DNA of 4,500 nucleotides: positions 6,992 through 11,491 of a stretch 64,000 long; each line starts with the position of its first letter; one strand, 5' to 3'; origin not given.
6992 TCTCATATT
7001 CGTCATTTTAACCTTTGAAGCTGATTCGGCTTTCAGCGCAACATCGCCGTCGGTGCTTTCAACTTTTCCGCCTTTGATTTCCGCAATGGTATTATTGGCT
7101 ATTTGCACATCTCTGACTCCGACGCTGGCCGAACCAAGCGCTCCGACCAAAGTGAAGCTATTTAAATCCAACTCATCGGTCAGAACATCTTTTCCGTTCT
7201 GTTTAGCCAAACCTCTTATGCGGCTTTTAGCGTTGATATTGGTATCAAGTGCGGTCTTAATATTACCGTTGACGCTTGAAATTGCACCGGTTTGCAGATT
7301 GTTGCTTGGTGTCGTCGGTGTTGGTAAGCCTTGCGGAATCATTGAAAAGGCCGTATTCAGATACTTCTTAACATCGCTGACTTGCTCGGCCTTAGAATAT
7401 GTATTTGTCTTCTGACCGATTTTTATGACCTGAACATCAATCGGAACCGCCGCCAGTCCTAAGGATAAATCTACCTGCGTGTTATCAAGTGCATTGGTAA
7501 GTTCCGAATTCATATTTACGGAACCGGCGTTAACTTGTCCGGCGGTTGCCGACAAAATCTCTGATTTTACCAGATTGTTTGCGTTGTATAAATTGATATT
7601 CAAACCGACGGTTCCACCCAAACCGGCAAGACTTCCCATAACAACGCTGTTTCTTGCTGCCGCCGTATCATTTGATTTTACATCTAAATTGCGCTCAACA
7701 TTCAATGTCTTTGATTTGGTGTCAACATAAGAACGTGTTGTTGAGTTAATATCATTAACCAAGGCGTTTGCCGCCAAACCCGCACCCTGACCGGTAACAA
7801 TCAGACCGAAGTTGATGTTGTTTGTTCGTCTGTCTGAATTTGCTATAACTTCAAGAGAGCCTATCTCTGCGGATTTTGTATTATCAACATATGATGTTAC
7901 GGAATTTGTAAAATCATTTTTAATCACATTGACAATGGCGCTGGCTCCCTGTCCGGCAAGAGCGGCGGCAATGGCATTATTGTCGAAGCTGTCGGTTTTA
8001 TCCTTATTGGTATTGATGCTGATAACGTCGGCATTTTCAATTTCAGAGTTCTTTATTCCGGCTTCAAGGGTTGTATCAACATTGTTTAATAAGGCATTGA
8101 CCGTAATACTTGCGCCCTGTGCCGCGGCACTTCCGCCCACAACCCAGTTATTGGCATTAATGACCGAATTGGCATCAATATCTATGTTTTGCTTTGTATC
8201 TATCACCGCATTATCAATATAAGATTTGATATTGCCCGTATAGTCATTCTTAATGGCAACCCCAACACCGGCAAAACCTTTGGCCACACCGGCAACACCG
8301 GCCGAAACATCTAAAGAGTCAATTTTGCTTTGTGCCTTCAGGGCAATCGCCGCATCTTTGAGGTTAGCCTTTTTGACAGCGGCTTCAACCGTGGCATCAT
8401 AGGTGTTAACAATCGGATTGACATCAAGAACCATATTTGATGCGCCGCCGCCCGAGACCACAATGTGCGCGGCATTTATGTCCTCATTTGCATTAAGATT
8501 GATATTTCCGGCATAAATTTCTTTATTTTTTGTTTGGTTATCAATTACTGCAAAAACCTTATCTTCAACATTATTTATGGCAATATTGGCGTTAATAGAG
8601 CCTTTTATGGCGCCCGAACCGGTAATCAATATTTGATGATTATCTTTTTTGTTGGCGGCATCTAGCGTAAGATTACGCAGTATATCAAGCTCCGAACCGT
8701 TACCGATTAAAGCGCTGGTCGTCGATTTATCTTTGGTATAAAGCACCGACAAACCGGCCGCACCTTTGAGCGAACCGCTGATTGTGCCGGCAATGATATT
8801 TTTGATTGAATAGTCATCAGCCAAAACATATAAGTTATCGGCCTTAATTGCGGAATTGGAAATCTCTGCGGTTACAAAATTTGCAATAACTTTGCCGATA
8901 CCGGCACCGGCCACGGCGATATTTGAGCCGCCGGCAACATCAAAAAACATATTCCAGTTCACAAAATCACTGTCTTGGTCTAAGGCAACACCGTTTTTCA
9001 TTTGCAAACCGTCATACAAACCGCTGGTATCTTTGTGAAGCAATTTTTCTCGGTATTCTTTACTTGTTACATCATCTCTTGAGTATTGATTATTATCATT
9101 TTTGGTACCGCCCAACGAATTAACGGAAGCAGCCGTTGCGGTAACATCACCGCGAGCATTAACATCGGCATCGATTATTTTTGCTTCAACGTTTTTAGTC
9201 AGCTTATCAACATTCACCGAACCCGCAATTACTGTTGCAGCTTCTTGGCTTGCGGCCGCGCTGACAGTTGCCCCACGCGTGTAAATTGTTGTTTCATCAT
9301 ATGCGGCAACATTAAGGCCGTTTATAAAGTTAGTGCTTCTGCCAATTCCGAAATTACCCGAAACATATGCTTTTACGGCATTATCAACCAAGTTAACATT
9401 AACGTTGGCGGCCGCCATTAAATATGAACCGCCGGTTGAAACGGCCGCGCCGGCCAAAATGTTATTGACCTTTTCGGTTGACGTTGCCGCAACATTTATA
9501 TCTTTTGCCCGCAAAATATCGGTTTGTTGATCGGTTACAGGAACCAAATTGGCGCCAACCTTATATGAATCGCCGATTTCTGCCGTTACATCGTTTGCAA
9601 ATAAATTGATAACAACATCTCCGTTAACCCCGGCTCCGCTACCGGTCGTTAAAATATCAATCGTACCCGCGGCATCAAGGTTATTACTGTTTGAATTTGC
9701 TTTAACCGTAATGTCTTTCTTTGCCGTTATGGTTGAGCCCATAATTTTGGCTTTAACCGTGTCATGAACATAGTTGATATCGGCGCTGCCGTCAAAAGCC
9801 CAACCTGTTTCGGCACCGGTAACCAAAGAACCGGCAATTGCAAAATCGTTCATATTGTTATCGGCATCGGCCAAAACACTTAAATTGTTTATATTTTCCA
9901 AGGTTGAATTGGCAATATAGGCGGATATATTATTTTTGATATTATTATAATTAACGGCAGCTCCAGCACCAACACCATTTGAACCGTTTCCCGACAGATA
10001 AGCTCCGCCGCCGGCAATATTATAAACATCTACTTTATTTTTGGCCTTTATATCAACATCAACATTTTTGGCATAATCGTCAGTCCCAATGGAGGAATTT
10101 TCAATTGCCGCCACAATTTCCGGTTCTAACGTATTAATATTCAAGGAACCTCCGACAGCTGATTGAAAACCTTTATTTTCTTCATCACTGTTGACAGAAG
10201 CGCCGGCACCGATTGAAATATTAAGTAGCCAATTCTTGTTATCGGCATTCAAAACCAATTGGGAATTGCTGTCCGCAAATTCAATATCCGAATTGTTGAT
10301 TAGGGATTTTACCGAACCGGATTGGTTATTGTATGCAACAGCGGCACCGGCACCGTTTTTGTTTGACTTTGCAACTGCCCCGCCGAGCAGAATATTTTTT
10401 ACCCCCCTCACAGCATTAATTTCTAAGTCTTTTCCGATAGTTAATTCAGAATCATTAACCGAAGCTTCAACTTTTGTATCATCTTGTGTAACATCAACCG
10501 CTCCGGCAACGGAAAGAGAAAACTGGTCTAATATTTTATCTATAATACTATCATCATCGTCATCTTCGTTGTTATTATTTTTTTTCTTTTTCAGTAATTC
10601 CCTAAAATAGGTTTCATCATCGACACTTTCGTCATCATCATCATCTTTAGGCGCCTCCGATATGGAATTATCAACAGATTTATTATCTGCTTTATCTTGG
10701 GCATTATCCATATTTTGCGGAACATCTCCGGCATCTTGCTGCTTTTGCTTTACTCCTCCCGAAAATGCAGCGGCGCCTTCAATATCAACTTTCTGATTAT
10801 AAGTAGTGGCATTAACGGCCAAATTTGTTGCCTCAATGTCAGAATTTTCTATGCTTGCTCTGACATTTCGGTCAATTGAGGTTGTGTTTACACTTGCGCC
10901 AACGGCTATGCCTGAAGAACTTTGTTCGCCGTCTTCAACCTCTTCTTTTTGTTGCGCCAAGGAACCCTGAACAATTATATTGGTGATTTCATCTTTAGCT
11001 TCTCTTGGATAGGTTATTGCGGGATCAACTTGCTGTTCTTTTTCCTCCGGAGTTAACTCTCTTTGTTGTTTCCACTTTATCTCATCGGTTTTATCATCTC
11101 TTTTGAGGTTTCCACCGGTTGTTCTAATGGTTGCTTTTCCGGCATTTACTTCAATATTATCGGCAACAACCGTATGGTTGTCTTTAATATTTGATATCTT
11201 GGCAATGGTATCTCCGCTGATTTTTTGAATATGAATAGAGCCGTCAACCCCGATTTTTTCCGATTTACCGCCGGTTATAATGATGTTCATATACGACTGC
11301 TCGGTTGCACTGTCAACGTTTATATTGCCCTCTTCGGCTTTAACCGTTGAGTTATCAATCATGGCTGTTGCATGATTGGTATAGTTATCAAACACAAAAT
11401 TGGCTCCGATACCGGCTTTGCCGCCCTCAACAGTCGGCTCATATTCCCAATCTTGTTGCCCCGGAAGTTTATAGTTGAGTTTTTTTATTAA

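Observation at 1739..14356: Orphan 4,205-aa TpsA adhesin with an acidic/basic low-complexity insert, a coding homopolymer, and a distinct C-terminal domain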

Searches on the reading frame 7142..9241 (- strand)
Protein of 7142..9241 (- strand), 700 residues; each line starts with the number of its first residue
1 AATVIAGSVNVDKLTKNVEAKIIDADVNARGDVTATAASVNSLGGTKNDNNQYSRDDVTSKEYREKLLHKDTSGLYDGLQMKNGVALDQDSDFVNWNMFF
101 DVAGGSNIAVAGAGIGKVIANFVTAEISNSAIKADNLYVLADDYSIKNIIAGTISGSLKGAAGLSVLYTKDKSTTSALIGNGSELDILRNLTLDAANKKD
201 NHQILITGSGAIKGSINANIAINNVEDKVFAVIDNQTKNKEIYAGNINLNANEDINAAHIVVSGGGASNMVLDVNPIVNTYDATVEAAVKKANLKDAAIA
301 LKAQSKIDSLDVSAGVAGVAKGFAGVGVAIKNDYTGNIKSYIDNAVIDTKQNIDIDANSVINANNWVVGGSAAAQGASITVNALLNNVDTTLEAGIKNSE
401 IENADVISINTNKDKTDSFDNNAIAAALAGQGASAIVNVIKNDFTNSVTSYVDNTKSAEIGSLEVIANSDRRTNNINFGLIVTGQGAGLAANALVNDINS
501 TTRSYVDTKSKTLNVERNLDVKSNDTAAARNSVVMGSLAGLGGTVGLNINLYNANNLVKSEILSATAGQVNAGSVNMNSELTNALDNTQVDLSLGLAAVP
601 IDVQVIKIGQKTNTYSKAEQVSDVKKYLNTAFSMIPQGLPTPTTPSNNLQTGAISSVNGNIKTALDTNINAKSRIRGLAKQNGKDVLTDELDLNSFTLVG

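Call 8: search_protein_families(library=pfam, proteins=[window:7142-9241:-], max_evalue=10)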
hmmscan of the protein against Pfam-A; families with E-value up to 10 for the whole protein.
window:7142-9241:- (700 aa): 1 family
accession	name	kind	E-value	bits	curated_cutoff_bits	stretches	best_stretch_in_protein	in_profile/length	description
PF23430.1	DUF7117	-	0.049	13.7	28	1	345-477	63-195/232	Family of unknown function (DUF7117)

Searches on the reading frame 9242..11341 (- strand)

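Call 8: search_protein_families(library=pfam, proteins=[window:9242-11341:-], max_evalue=10)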
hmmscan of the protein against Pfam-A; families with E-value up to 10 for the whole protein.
window:9242-11341:- (700 aa): 1 family
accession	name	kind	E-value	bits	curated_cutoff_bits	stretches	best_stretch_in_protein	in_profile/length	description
PF04931.18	DNA_pol_phi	-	3.9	5.9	27.6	1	198-268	639-710/765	DNA polymerase phi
